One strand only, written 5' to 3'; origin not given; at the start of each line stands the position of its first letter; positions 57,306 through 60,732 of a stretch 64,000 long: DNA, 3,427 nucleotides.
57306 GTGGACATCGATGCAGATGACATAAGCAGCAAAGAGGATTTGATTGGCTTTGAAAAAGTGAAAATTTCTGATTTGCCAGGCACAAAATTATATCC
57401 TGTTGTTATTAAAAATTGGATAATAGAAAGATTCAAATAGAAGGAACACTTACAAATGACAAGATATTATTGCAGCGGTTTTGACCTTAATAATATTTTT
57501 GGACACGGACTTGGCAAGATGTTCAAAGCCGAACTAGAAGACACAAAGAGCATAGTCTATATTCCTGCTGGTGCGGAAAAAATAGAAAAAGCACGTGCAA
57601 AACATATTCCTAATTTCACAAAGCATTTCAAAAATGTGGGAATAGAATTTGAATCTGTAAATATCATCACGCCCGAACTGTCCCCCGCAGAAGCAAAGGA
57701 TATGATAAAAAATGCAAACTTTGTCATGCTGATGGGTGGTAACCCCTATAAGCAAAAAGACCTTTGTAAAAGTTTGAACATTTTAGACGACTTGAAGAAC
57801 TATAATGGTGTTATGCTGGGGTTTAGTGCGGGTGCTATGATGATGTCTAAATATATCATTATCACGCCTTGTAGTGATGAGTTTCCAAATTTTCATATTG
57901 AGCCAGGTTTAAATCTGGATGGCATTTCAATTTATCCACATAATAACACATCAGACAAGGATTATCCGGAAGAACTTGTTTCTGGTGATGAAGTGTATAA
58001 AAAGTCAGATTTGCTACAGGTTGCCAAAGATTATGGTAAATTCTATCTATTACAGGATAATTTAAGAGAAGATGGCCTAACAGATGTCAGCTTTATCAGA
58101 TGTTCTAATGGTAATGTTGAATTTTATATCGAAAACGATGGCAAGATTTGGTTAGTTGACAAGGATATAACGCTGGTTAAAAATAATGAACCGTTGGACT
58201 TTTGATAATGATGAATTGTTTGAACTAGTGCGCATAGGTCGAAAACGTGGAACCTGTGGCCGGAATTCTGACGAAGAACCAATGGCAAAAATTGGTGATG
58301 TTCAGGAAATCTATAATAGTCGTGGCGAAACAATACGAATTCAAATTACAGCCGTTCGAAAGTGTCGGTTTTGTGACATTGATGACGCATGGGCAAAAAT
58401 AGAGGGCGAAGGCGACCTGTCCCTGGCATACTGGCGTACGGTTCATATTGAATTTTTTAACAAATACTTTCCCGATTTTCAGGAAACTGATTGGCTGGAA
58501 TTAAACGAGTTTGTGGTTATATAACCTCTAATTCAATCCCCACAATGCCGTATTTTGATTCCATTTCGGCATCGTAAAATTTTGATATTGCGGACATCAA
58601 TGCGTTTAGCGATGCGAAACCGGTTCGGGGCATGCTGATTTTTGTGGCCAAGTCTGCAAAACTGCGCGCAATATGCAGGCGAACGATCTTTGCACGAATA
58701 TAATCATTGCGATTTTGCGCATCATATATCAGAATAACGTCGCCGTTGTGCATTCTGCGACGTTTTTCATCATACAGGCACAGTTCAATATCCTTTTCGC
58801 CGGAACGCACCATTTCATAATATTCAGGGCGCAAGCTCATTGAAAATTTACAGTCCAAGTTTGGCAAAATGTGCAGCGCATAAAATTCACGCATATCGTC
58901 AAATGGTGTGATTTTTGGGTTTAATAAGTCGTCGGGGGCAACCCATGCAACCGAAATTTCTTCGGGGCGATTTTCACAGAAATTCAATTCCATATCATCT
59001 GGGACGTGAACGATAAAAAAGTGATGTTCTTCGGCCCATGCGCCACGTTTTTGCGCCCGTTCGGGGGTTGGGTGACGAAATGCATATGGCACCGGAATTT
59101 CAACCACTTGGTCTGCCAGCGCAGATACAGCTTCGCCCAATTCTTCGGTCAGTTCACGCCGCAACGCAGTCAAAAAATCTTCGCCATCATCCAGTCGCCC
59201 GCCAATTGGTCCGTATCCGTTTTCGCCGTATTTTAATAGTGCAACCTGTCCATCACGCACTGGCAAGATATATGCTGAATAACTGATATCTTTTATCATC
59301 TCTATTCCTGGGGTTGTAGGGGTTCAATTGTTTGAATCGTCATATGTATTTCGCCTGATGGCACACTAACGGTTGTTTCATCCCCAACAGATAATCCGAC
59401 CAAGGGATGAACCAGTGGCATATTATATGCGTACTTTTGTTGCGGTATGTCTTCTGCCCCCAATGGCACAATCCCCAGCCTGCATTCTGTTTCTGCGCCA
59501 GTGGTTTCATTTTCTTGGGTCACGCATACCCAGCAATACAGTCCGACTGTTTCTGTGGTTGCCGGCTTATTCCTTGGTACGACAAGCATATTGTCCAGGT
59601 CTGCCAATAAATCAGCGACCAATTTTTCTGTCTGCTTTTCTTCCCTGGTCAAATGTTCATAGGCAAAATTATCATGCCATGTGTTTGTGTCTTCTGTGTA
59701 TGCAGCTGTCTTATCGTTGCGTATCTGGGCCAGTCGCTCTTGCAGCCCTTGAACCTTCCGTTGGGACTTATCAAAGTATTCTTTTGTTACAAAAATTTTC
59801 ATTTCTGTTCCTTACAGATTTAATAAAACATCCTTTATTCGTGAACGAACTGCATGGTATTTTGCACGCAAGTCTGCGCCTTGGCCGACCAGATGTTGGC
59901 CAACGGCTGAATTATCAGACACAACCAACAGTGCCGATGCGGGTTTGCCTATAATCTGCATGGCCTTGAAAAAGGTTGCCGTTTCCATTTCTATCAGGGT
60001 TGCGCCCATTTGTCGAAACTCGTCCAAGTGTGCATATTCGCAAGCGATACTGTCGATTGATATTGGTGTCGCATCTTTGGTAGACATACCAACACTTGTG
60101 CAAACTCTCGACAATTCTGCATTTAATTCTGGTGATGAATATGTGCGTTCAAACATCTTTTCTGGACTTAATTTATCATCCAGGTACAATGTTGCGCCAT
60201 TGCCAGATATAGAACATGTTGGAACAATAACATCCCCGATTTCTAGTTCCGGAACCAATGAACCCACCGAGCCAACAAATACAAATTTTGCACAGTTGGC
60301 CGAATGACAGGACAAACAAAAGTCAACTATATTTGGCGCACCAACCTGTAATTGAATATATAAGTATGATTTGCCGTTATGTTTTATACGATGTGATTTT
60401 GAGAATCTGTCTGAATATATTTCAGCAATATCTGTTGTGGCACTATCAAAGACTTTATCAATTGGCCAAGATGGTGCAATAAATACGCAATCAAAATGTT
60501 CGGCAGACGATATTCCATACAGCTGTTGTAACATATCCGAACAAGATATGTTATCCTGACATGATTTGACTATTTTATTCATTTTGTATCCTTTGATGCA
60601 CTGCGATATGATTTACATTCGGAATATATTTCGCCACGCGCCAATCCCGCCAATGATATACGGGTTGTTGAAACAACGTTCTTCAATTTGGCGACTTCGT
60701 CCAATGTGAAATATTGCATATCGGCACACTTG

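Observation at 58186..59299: ASCH domains in two forms: stand-alone and fused to NUDIX (convergent pair)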

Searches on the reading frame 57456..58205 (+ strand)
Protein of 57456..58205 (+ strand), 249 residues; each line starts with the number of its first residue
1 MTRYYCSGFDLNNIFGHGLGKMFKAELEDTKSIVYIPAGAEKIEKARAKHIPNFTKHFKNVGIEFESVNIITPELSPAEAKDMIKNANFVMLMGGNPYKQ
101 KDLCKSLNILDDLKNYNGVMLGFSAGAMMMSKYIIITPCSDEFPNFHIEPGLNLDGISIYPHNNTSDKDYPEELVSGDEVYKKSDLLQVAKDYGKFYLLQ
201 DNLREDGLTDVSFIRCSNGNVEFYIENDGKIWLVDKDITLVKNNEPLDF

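Call 3: search_protein_families(library=pfam, proteins=[window:57456-58205:+], max_evalue=0.01)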
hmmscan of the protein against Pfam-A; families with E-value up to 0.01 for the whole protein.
window:57456-58205:+ (249 aa): 1 family
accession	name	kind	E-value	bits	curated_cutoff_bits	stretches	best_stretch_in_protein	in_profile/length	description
PF03575.23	Peptidase_S51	-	1.2e-12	48.4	23.9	1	23-169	22-169/206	Peptidase family S51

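Call 4: search_protein_families(library=ncbifam, proteins=[window:57456-58205:+], max_evalue=0.01)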
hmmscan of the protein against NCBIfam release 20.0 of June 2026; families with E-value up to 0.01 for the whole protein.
window:57456-58205:+ (249 aa): 3 families
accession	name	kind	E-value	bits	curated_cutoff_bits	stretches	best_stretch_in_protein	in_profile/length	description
TIGR02069.1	cyanophycinase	equivalog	1.1e-06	28.4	126.6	1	29-145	27-144/250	cyanophycinase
NF003642.0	PRK05282.1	equivalog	0.00016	21.2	156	1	22-135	23-131/233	dipeptidase PepE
NF045971.1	conju_CD1110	equivalog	0.0027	16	325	1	75-145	673-740/752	VirB4-like conjugal transfer ATPase, CD1110 family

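Call 22: search_protein_families(library=padloc, proteins=[window:57456-58205:+], max_evalue=0.01)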
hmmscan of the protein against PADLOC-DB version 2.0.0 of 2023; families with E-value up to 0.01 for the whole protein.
window:57456-58205:+ (249 aa): 0 families

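Call 23: search_protein_families(library=phrogs, proteins=[window:57456-58205:+], max_evalue=0.001)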
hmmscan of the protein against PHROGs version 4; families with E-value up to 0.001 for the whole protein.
window:57456-58205:+ (249 aa): 0 families

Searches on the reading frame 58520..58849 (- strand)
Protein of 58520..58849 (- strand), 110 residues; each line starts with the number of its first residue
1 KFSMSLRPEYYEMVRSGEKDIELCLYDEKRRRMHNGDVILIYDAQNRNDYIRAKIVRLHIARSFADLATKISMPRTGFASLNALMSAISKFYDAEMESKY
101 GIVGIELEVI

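Call 40: find_homologous_proteins(query=window:58520-58849:-, max_evalue=0.001)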
Query seq(110 aa) (110 aa): 8 proteins with E <= 0.001 among 8 candidates.
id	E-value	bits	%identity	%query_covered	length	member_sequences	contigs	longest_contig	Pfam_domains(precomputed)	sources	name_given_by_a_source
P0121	5.0e-53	195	89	96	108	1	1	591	PF04266.21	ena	-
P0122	4.3e-52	192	96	89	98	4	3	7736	PF04266.21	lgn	-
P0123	6.6e-47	175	74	100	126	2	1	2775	PF04266.21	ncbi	-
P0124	3.1e-40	154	68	88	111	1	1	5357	PF12961.14,PF04266.21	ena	-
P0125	1.3e-35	139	77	76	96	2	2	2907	-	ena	-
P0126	3.4e-35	138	81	74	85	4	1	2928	-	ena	-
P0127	1.7e-32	129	90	65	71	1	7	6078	-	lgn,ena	-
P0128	3.1e-31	125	60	96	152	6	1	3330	-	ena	-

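Call 62: search_solved_structures(query=A2, max_evalue=10, show_alignments=0)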
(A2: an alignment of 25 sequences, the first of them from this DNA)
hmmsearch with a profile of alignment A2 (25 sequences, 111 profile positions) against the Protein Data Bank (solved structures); distinct sequences matched with E-value up to 10: 7.
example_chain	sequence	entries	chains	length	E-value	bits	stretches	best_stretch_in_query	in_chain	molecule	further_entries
2z0t_A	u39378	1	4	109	1.7e-25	92.3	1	1-109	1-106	Putative uncharacterized protein PH0355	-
1s04_A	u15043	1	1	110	3.6e-23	84.8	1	2-109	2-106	hypothetical protein PF0455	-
1xne_A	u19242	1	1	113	3.1e-14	56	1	2-110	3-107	hypothetical protein PF0469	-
3iuw_A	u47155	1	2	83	0.00058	23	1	2-61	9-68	Activating signal cointegrator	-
4d8v_A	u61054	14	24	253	0.08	16.1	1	31-110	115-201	Purine nucleoside phosphorylase deoD-type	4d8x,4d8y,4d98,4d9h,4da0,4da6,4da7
9kyf_A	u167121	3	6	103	0.19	14.8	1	10-98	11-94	N(4)-acetylcytidine amidohydrolase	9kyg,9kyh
2e6w_A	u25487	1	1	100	0.22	14.7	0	71-102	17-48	Calsenilin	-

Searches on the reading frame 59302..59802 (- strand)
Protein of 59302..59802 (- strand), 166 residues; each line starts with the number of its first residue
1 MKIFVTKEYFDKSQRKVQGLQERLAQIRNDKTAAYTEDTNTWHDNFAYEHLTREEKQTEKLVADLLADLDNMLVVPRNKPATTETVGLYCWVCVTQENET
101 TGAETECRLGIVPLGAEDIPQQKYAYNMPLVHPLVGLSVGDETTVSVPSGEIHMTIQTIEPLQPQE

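Call 3: search_protein_families(library=pfam, proteins=[window:59302-59802:-], max_evalue=0.01)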
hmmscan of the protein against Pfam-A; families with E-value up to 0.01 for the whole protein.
window:59302-59802:- (166 aa): 1 family
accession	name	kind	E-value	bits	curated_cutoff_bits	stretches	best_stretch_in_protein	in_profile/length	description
PF01272.25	GreA_GreB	-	1.6e-09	38.1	26.9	1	83-160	3-76/77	Transcription elongation factor, GreA/GreB, C-term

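Call 4: search_protein_families(library=ncbifam, proteins=[window:59302-59802:-], max_evalue=0.01)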
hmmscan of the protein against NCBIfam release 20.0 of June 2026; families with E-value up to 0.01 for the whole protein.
window:59302-59802:- (166 aa): 7 families
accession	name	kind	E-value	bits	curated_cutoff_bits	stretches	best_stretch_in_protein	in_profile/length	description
TIGR01462.1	greA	subfamily_domain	7.1e-09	35.9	139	1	6-160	3-151/151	transcription elongation factor GreA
NF001263.0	PRK00226.1-4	equivalog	1.4e-08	34.8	145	1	4-160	8-158/160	transcription elongation factor GreA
NF001261.0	PRK00226.1-2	equivalog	4.5e-06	26.6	167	1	3-160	4-155/157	transcription elongation factor GreA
TIGR01461.1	greB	equivalog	1.1e-05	25.2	171.05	1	5-160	5-153/156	transcription elongation factor GreB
NF001264.0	PRK00226.1-5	equivalog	2.1e-05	24.4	180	1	52-160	51-156/158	transcription elongation factor GreA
NF002506.1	PRK01885.1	equivalog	8.6e-05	22.3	188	1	44-160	43-153/156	transcription elongation factor GreB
NF001262.0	PRK00226.1-3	equivalog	0.00066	19.4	161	1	3-162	7-162/165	transcription elongation factor GreA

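Call 22: search_protein_families(library=padloc, proteins=[window:59302-59802:-], max_evalue=0.01)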
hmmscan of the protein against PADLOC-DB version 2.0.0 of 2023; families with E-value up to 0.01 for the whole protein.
window:59302-59802:- (166 aa): 0 families

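Call 23: search_protein_families(library=phrogs, proteins=[window:59302-59802:-], max_evalue=0.001)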
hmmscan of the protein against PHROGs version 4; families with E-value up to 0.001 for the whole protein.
window:59302-59802:- (166 aa): 0 families

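Call 65: search_solved_structures(query=window:59302-59802:-, max_evalue=1)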
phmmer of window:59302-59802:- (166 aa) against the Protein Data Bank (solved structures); distinct sequences matched with E-value up to 1: 2.
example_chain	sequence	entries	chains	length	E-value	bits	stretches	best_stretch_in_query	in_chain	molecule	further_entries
1grj_A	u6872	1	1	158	0.03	17.4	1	41-160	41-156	GREA PROTEIN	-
2p4v_A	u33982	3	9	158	0.034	17.2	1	4-164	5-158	Transcription elongation factor greB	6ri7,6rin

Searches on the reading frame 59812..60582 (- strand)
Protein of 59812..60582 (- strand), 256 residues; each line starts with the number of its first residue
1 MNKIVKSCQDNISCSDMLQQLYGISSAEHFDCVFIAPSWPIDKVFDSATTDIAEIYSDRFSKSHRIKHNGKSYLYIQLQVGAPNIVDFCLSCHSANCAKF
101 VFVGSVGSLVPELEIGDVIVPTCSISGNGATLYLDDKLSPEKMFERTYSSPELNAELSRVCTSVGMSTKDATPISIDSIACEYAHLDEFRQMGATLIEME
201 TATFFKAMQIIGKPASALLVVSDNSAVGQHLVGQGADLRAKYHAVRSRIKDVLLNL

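Call 3: search_protein_families(library=pfam, proteins=[window:59812-60582:-], max_evalue=0.01)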
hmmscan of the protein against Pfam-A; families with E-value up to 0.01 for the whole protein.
window:59812-60582:- (256 aa): 1 family
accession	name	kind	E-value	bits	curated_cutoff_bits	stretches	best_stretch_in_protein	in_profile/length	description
PF01048.26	PNP_UDP_1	-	2.6e-20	73.3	25.1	1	62-228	33-203/233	Phosphorylase superfamily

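Call 4: search_protein_families(library=ncbifam, proteins=[window:59812-60582:-], max_evalue=0.01)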
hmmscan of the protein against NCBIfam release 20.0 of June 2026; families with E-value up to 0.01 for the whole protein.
window:59812-60582:- (256 aa): 9 families
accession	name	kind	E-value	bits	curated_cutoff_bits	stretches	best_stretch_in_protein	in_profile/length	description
NF005500.0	PRK07115.1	equivalog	3.2e-09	36.4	264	1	75-225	67-213/261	AMP nucleosidase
TIGR01721.1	AMN-like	hypoth_equivalog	3.4e-07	29.7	307.2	1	76-224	65-210/269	AMP nucleosidase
NF004079.0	PRK05584.1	equivalog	7.4e-07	28.9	169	1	93-226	64-201/232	5'-methylthioadenosine/adenosylhomocysteine nucleosidase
NF004489.0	PRK05819.1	subfamily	2.2e-06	27.1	230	1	96-228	82-210/236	DeoD-type purine-nucleoside phosphorylase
TIGR01718.1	Uridine-psphlse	equivalog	2.8e-05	23.6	280.3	1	97-224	79-214/245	uridine phosphorylase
TIGR03468.1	HpnG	hypoth_equivalog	4.4e-05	23.2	187.1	1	87-224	36-157/212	hopanoid-associated phosphorylase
NF008383.0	PRK11178.1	equivalog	0.00012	21.4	262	1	56-133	45-122/254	uridine phosphorylase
NF009914.0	PRK13374.1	subfamily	0.00057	19.5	338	1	93-232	79-214/235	DeoD-type purine-nucleoside phosphorylase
TIGR00107.1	deoD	equivalog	0.00063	19.3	232.25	1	98-228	80-206/232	purine-nucleoside phosphorylase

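Call 22: search_protein_families(library=padloc, proteins=[window:59812-60582:-], max_evalue=0.01)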
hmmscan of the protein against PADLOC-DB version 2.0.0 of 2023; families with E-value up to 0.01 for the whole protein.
window:59812-60582:- (256 aa): 1 family
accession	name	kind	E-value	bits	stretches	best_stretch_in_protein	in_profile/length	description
PDLC04251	PDC-M01B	-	0.005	14.3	1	40-102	59-117/279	-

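Call 23: search_protein_families(library=phrogs, proteins=[window:59812-60582:-], max_evalue=0.001)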
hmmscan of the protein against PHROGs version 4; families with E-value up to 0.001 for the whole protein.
window:59812-60582:- (256 aa): 0 families

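Call 66: search_solved_structures(query=window:59812-60582:-, max_evalue=0.01)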
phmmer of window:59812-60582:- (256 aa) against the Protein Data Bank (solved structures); distinct sequences matched with E-value up to 0.01: 27.
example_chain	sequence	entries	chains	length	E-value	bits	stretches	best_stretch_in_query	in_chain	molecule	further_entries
1jds_A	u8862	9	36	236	1.2e-06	31.7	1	66-229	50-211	5'-METHYLTHIOADENOSINE PHOSPHORYLASE | 5'-deoxy-5'-methylthioadenosine phosphorylase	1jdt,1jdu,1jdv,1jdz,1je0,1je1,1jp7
2oxf_A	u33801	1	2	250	1.7e-05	27.8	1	54-205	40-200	Uridine phosphorylase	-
2i8a_A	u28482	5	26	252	1.8e-05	27.8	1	54-205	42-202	Uridine phosphorylase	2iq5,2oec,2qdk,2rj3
1ryz_A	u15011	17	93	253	1.8e-05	27.8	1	54-205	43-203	Uridine phosphorylase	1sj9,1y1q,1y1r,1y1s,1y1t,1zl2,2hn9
3c74_A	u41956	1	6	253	1.8e-05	27.8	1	54-205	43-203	Uridine phosphorylase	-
7q31_AAA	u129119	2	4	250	2e-05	27.6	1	54-208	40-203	Uridine phosphorylase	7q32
4i2v_A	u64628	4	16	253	2e-05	27.6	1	54-210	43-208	Uridine phosphorylase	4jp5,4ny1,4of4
1k3f_A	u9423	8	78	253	2.4e-05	27.4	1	54-208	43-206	uridine phosphorylase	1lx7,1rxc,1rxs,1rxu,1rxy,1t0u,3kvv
1tgv_A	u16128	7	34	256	2.4e-05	27.3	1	54-208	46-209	uridine phosphorylase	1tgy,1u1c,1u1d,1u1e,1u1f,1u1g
7q1i_AAA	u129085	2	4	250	2.7e-05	27.2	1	55-208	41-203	Uridine phosphorylase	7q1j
7q2w_DDD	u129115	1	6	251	0.00012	25.1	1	57-212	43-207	Uridine phosphorylase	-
4yjk_D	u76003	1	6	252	0.00023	24.1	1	57-215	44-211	Uridine phosphorylase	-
7q30_DDD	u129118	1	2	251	0.00031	23.7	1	57-212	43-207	Uridine phosphorylase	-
4r2w_A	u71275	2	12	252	0.00031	23.7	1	57-212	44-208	Uridine phosphorylase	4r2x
5lhv_A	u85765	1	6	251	0.00039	23.4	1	57-141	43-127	Uridine phosphorylase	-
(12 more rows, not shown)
